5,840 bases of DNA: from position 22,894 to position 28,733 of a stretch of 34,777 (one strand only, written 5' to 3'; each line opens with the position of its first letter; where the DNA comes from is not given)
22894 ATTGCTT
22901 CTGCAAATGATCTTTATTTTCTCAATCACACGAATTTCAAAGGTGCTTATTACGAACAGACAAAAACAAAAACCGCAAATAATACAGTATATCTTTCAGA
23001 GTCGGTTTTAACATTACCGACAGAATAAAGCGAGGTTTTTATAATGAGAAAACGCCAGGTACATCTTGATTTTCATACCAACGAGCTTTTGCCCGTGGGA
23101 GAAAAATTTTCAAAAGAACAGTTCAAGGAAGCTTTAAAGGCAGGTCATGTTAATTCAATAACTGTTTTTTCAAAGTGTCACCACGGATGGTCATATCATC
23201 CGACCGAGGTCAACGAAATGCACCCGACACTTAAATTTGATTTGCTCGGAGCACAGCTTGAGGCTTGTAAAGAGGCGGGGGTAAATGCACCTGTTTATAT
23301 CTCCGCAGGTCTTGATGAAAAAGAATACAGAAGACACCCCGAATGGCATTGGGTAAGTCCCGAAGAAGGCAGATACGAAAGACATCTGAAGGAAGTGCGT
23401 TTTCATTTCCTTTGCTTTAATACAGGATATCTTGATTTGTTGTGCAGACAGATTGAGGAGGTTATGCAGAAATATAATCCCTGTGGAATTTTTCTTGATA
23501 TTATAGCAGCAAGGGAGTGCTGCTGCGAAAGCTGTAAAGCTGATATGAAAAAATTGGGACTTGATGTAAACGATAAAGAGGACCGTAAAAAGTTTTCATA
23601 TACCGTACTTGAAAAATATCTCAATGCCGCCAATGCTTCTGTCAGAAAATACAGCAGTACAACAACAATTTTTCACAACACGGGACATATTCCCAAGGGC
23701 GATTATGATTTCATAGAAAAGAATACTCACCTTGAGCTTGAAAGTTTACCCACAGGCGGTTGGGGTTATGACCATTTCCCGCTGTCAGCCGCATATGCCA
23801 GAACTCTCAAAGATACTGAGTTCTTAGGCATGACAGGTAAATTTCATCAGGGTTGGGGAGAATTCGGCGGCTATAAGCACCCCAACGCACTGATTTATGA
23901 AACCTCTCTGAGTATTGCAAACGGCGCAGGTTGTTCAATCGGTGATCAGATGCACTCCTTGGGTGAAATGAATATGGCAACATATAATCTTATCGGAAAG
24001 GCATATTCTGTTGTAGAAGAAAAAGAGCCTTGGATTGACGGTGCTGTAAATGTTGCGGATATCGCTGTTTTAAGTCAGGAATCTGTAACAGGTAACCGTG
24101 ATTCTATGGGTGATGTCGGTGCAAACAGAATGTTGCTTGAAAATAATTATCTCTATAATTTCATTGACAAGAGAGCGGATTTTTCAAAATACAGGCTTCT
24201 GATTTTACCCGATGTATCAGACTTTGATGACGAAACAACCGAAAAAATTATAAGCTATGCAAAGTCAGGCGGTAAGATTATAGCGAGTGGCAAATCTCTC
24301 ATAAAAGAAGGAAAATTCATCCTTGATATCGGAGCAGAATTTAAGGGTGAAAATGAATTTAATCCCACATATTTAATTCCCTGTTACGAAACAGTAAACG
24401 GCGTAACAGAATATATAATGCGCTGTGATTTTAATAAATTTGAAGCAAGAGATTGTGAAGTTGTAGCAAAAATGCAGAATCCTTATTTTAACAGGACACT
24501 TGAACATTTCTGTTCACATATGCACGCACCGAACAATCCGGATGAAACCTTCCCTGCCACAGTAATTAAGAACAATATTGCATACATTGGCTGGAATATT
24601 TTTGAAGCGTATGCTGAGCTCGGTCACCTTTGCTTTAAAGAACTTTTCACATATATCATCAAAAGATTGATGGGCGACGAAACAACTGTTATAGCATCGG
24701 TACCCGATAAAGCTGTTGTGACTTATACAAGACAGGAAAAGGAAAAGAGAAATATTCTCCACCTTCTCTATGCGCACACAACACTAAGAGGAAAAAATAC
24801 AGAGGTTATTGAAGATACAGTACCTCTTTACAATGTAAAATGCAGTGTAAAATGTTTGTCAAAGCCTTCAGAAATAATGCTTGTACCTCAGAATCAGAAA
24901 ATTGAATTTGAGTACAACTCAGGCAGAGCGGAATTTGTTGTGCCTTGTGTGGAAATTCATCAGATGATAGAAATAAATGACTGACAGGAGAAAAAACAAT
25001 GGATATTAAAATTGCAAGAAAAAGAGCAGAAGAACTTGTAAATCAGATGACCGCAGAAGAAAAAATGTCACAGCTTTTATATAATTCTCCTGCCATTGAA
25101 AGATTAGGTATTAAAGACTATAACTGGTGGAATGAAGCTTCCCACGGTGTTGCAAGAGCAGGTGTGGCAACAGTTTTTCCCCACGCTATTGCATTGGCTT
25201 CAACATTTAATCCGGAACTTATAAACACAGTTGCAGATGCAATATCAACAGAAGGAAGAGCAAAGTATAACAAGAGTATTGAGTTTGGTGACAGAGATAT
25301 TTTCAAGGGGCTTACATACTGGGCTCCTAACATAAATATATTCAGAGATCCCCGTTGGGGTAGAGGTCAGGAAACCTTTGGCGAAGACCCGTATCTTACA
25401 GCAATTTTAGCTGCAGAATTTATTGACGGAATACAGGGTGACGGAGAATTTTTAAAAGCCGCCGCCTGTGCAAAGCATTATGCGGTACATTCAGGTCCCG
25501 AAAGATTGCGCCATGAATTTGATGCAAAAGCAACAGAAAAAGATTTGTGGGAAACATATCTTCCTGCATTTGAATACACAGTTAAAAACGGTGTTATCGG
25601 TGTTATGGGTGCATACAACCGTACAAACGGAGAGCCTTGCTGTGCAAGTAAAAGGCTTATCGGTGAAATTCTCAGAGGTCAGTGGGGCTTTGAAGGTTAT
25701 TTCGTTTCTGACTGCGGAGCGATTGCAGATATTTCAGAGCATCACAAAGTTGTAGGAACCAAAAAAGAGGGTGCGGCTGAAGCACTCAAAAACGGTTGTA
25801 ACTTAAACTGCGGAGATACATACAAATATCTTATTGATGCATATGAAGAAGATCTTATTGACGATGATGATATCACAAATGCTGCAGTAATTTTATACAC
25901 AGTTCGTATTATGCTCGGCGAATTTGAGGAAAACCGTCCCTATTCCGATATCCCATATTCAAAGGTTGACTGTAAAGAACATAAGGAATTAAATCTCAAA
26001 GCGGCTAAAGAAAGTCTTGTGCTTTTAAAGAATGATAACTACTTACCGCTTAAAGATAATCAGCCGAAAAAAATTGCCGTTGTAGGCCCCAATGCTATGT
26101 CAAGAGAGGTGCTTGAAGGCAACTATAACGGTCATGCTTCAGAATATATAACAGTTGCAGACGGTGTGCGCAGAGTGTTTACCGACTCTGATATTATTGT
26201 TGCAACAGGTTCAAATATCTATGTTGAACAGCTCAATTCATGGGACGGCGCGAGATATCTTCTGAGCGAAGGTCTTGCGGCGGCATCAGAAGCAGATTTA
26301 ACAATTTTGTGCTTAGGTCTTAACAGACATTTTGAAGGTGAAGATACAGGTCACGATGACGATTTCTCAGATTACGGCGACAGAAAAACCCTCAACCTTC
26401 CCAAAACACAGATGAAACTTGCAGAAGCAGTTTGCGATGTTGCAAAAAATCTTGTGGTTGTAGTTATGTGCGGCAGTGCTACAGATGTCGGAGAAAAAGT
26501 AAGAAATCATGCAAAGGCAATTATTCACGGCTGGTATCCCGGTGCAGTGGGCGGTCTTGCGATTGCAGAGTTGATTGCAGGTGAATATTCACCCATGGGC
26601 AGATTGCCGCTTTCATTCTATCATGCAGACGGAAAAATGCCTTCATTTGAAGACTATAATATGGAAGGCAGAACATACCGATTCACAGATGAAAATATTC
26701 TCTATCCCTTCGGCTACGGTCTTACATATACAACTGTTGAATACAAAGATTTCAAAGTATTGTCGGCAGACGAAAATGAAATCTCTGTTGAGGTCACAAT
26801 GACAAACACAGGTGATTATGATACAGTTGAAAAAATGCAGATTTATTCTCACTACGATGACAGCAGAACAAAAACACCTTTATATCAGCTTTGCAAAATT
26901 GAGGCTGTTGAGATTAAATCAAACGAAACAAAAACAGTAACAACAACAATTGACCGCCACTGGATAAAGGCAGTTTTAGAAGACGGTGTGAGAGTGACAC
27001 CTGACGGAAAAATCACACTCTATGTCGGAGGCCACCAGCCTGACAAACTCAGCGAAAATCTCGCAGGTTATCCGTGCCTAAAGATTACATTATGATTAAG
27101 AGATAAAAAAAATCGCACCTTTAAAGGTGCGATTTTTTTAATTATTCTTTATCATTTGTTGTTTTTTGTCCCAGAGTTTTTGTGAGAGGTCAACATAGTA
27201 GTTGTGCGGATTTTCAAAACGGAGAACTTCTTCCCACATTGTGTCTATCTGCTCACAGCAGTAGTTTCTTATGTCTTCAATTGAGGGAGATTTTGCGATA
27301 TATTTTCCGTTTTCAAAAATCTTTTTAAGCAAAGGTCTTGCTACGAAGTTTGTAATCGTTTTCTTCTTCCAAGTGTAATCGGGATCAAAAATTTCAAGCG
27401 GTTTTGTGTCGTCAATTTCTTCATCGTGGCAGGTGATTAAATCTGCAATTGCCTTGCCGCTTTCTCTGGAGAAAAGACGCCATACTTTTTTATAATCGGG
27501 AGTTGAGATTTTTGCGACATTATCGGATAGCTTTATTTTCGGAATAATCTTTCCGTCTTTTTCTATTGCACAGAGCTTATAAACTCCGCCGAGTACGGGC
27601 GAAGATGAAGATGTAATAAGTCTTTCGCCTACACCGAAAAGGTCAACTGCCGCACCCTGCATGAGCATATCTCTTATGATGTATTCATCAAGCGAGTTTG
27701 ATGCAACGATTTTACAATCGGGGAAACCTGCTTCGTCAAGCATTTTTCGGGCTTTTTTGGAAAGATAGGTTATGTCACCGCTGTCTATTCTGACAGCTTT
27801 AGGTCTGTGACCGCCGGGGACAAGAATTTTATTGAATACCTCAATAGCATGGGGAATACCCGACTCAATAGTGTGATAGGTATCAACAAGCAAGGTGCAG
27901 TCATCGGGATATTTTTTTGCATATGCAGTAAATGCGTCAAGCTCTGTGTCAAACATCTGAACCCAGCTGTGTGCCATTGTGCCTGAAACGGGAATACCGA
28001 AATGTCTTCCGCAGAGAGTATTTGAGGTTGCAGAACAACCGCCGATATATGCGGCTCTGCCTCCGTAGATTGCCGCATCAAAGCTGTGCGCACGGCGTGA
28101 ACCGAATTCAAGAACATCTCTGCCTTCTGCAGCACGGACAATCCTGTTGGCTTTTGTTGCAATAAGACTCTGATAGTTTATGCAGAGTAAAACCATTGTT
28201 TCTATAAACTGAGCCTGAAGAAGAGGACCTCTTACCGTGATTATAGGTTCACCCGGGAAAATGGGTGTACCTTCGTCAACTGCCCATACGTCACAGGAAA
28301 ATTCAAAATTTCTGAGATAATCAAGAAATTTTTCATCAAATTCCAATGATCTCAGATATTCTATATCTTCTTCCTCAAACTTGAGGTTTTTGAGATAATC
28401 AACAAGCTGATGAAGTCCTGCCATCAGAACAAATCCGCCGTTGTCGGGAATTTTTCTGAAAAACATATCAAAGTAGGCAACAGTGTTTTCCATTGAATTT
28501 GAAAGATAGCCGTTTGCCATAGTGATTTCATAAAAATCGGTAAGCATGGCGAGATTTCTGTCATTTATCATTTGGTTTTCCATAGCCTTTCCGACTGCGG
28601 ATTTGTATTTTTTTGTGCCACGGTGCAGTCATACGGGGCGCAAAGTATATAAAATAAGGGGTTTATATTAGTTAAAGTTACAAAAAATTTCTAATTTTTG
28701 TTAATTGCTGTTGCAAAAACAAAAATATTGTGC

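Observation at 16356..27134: Candidate undescribed catabolic system: MFS permease divergent from an orphan helical protein, three CocE/NonD hydrolases, a GHL6 orphan glycosidase and a GH3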

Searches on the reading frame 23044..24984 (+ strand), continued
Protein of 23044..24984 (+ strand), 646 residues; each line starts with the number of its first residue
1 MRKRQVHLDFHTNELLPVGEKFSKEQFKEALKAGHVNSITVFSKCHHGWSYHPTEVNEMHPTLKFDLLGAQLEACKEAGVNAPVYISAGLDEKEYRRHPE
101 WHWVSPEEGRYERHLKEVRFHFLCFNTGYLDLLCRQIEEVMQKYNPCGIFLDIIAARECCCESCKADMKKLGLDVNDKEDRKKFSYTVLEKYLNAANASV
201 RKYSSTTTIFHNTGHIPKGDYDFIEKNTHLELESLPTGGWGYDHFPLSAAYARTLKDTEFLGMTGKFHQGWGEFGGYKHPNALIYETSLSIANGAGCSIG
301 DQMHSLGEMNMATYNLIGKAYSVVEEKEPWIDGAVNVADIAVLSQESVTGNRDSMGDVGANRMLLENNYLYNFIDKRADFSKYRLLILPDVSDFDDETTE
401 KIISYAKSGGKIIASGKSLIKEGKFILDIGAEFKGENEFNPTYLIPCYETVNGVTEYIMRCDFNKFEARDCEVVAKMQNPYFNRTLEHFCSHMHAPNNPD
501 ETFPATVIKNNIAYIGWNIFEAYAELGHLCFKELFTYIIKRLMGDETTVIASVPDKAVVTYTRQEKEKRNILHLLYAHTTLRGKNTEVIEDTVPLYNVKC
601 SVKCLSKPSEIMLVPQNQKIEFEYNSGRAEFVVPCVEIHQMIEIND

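Call 86: find_encoding_contigs(protein=P0130, flank=8000, max_places=2)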
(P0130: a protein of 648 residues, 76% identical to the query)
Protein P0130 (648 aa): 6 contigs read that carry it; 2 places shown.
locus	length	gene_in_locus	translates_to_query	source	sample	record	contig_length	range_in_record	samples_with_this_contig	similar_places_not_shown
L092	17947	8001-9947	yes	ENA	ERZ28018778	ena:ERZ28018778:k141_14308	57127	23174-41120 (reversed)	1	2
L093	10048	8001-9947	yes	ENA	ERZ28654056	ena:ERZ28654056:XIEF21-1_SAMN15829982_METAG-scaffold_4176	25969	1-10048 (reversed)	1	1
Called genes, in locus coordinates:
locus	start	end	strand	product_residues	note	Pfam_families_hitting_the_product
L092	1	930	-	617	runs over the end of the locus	PF00128:Alpha-amylase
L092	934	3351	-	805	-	PF00343:Phosphorylase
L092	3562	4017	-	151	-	PF00583:Acetyltransf_1, PF13673:Acetyltransf_10 (weak), PF13508:Acetyltransf_7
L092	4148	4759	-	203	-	-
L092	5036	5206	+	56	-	-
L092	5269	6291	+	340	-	PF05343:Peptidase_M42, PF04389:Peptidase_M28 (weak), PF01546:Peptidase_M20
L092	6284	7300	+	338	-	PF05343:Peptidase_M42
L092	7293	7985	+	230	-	PF08445:FR47 (faint), PF00583:Acetyltransf_1 (weak), PF13508:Acetyltransf_7 (weak)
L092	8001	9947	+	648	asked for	PF14871:GHL6, PF08532:Glyco_hydro_42M (faint)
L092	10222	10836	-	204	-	PF13189:Cytidylate_kin2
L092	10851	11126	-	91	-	PF06961:DUF1294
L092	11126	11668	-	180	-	PF00881:Nitroreductase, PF14512:TM1586_NiRdase (weak)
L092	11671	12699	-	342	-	PF10974:DUF2804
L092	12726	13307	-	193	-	PF12917:YfbR-like, PF13023:HD_3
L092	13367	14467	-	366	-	PF00294:PfkB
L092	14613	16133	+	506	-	PF13347:MFS_2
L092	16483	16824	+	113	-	PF02452:PemK_toxin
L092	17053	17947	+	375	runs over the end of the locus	PF00817:IMS, PF21999:IMS_HHH_1, PF11799:IMS_C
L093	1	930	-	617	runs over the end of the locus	PF00128:Alpha-amylase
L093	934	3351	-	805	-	PF00343:Phosphorylase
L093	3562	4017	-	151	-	PF00583:Acetyltransf_1, PF13673:Acetyltransf_10 (weak), PF13508:Acetyltransf_7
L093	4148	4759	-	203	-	-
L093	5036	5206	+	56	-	-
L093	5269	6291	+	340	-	PF05343:Peptidase_M42, PF04389:Peptidase_M28 (weak), PF01546:Peptidase_M20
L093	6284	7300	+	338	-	PF05343:Peptidase_M42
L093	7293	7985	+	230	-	PF08445:FR47 (faint), PF00583:Acetyltransf_1 (weak), PF13508:Acetyltransf_7 (weak)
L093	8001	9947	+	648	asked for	PF14871:GHL6, PF08532:Glyco_hydro_42M (faint)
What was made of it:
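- An M42 x2 + GNAT + GH151 operon exists in another lineage (call 86).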

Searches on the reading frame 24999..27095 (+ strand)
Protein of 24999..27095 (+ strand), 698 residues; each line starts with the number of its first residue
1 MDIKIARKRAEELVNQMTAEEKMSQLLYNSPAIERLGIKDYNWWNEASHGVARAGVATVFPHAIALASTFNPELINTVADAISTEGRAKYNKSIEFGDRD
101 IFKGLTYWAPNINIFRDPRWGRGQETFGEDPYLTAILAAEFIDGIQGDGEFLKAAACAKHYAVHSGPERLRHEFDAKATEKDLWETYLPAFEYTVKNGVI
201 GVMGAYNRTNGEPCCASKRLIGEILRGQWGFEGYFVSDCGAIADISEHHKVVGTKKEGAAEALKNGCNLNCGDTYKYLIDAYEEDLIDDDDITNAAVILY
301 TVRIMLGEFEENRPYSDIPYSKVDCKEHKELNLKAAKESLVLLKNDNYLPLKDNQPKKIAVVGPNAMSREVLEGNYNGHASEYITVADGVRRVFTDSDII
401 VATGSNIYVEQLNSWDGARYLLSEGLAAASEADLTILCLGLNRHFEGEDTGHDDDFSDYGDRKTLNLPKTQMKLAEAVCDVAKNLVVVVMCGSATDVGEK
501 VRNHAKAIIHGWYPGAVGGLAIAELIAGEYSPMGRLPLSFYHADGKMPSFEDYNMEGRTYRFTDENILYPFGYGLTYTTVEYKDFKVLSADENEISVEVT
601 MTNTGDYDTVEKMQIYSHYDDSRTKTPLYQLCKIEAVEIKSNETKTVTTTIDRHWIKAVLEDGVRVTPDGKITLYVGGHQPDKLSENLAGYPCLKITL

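Call 3: search_protein_families(library=pfam, proteins=[window:24999-27095:+])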
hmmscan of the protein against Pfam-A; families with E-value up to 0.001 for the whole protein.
window:24999-27095:+ (698 aa): 3 families
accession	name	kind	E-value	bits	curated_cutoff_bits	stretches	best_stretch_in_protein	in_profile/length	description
PF01915.27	Glyco_hydro_3_C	-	4.1e-47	161.2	31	1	340-577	1-200/200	Glycosyl hydrolase family 3 C-terminal domain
PF00933.27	Glyco_hydro_3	-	1.1e-40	140.5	27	1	45-302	69-311/316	Glycosyl hydrolase family 3 N terminal domain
PF14310.12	Fn3-like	-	2e-08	34.7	25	1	613-679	3-70/71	Fibronectin type III-like domain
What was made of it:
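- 24999..27095 (+): GH3 exo-glycosidase, beta-xylosidase-like, 698 aa, no signal peptide. GH3 N, GH3 C and Fn3-like domains (call 3).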

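Call 4: search_protein_families(library=ncbifam, proteins=[window:24999-27095:+])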
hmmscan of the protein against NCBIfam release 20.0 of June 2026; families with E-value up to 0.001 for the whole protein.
window:24999-27095:+ (698 aa): 8 families
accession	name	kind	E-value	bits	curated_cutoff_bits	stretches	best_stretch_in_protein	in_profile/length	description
NF041776.1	xylosidase_Xyl3A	equivalog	6e-208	692.7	1250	2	7-408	14-425/846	xylan 1,4-beta-xylosidase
NF041579.1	betaxyl_Flavo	equivalog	1.1e-95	321.4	1350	1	8-679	35-702/716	beta-xylosidase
NF052329.1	XyloArabinsidase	equivalog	2.4e-94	316.9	1050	1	45-684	97-723/750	beta-xylosidase/alpha-l-arabinosidase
NF052331.1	Bet13-16Glucosase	equivalog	1e-91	308.2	1330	1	46-680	82-737/750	exo-beta-d-1,3/1,6-glucosidase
NF011678.0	PRK15098.1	equivalog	1.4e-89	301.5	666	1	55-677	115-751/765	beta-glucosidase BglX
NF041610.1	alph_arabinopyran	equivalog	1e-80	271.9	1300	1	50-653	51-614/738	exo-alpha-(1->6)-L-arabinopyranosidase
NF052330.1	BetGlucosiCelf0468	equivalog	1.5e-50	172.3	1300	2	13-406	2-387/817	beta-d-glucosidase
NF003740.0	PRK05337.1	equivalog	2.2e-09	36.9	207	1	123-269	134-277/340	beta-N-acetylhexosaminidase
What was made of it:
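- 24999..27095 (+): Best NCBIfam hit is Xyl3A at 693 bits, below the equivalog cut-off of 1250 (call 4).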

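Call 30: search_solved_structures(query=window:24999-27095:+, max_evalue=1e-40)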
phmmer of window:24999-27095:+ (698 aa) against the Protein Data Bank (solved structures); distinct sequences matched with E-value up to 1e-40: 36.
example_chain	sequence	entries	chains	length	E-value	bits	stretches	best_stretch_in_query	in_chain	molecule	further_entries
7vc6_A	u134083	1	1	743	6.2e-91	309.1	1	8-580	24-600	xylan 1,4-beta-xylosidase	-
7vc7_A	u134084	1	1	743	7.4e-91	308.9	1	8-580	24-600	xylan 1,4-beta-xylosidase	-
7zb3_A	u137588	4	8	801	2.3e-82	280.8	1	57-394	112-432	Beta-xylosidase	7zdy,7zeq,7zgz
8c7f_A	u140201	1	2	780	1.4e-81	278.2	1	57-394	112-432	Xylosidase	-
6q7i_B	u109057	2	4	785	3.5e-80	273.6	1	7-601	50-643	Exo-1,4-beta-xylosidase xlnD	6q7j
5a7m_A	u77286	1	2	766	1.7e-75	258.1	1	8-581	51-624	BETA-XYLOSIDASE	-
5ae6_A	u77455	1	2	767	1.7e-75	258.1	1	8-581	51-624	BETA-XYLOSIDASE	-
7xtj_A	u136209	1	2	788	1.4e-73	251.8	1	9-584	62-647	Xylan 1,4-beta-xylosidase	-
5z87_A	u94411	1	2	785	3.6e-71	243.8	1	35-676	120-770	EmGH1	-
4zoa_A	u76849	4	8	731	1.8e-62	215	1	54-653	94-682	Lin1840 protein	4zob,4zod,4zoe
5tf0_A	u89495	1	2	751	1.8e-61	211.7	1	108-680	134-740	Glycosyl hydrolase family 3 N-terminal domain protein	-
6r5i_A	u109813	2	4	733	1.9e-61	211.7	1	55-657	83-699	Periplasmic beta-glucosidase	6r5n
4zo6_A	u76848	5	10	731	2.2e-61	211.4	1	54-653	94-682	Lin1840 protein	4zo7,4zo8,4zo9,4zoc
6r5o_B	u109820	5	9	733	9.4e-61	209.4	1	55-657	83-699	Periplasmic beta-glucosidase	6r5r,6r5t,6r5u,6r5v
6r5r_A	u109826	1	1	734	9.5e-61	209.4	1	55-657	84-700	Periplasmic beta-glucosidase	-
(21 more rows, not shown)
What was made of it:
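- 24999..27095 (+): Best PDB hits are beta-xylosidases, e.g. 7VC6 at 6e-91 (call 30).
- On GH3, beta-xylosidase type: The nearest PDB hits are beta-xylosidases at 6e-91 (call 30).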

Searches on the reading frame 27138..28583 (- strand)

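Call 3: search_protein_families(library=pfam, proteins=[window:27138-28583:-])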
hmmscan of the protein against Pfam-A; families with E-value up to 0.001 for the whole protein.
window:27138-28583:- (481 aa): 4 families
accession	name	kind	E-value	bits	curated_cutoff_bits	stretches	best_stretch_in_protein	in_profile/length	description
PF17956.6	NAPRTase_C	-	1.1e-38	132.6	23.3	1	365-474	2-111/111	Nicotinate phosphoribosyltransferase C-terminal domain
PF17767.7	NAPRTase_N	-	1.1e-37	129.5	32.6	1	13-136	1-125/125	Nicotinate phosphoribosyltransferase (NAPRTase) N-terminal domain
PF04095.22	NAPRTase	-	9.8e-08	32.5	20.8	1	158-361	4-215/239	Nicotinate phosphoribosyltransferase (NAPRTase) family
PF02749.22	QRPTase_N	-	0.00014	22.4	27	1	94-137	38-80/82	Quinolinate phosphoribosyl transferase, N-terminal domain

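Call 4: search_protein_families(library=ncbifam, proteins=[window:27138-28583:-])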
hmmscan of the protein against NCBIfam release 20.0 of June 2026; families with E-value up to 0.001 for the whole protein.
window:27138-28583:- (481 aa): 11 families
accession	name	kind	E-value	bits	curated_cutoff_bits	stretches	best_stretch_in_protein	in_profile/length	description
NF006695.0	PRK09243.1-2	equivalog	4.3e-216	718.2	469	1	8-480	3-474/480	nicotinate phosphoribosyltransferase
NF006694.0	PRK09243.1-1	equivalog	4.1e-179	596.2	663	1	6-480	2-475/485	nicotinate phosphoribosyltransferase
TIGR01513.1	NAPRTase_put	equivalog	1.7e-175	584.3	297.4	1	12-470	1-452/452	nicotinate phosphoribosyltransferase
NF009131.0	PRK12484.1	equivalog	4.8e-174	579.4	330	1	7-479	2-442/455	nicotinate phosphoribosyltransferase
NF006697.0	PRK09243.1-4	equivalog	1.3e-165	551.7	776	1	5-479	3-475/488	nicotinate phosphoribosyltransferase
NF006696.0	PRK09243.1-3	equivalog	8.6e-142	473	503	1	3-478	4-444/451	nicotinate phosphoribosyltransferase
NF006698.0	PRK09243.1-5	equivalog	2.1e-96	323.4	531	1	4-457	8-426/440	nicotinate phosphoribosyltransferase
NF006415.0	PRK08662.1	equivalog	7.2e-39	133.6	243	1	96-323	69-292/381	nicotinate phosphoribosyltransferase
NF005529.0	PRK07188.1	equivalog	1.8e-28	99.5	378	2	97-267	78-242/358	nicotinate phosphoribosyltransferase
NF003704.0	PRK05321.1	subfamily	1.5e-21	76.9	379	1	15-365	16-380/398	nicotinate phosphoribosyltransferase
TIGR01514.1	NAPRTase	equivalog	1.9e-17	63.4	269.55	1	15-362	8-384/399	nicotinate phosphoribosyltransferase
